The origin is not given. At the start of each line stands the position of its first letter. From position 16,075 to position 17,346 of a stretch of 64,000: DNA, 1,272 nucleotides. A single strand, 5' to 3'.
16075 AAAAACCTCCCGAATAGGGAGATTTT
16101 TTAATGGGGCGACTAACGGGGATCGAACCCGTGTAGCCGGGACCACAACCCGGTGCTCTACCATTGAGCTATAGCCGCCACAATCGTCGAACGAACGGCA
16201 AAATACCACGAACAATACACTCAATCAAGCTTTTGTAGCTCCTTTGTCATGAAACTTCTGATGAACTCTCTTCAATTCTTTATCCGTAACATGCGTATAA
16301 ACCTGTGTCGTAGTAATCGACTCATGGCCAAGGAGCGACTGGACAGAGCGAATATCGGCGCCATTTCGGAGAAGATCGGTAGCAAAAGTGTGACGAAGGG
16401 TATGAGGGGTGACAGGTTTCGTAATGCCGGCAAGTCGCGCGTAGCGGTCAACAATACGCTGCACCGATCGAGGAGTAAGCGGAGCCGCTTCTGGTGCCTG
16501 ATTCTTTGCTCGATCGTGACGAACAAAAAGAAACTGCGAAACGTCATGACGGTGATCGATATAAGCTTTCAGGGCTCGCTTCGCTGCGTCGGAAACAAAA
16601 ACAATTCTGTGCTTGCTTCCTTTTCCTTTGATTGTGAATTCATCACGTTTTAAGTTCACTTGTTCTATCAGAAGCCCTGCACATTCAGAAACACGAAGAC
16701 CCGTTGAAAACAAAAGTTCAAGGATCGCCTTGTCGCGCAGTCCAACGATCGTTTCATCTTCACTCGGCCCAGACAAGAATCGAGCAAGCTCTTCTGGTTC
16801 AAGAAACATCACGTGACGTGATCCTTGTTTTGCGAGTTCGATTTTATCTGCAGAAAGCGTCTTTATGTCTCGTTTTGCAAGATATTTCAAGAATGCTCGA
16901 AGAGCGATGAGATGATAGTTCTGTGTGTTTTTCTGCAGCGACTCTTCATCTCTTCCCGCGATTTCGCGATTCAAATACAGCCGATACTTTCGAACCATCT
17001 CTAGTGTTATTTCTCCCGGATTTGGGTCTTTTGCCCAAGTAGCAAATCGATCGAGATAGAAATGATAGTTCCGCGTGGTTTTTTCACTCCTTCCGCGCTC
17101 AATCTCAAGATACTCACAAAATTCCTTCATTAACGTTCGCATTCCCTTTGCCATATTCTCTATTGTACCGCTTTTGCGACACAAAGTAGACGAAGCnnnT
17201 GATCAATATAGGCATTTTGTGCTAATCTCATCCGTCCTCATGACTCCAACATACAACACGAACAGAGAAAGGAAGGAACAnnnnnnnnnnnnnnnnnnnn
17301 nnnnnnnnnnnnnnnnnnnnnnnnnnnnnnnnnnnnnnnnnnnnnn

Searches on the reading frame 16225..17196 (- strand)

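Call 88: search_protein_families(library=pfam, proteins=[window:16225-17196:-], max_evalue=0.001)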
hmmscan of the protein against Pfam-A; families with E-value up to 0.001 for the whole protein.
window:16225-17196:- (323 aa): 4 families
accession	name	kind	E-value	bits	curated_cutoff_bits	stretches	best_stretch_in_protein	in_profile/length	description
PF00589.27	Phage_integrase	-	8.2e-46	156.3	27.1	1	131-306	2-171/172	Phage integrase family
PF02899.23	Phage_int_SAM_1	-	5e-11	43.2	22.3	1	24-109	2-82/83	Phage integrase, N-terminal SAM-like domain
PF13495.12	Phage_int_SAM_4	-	4.2e-09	37.1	27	1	22-112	1-84/85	Phage integrase, N-terminal SAM-like domain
PF13102.12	Phage_int_SAM_5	-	7.6e-08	33.1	22.3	1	22-113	5-89/98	Phage integrase SAM-like domain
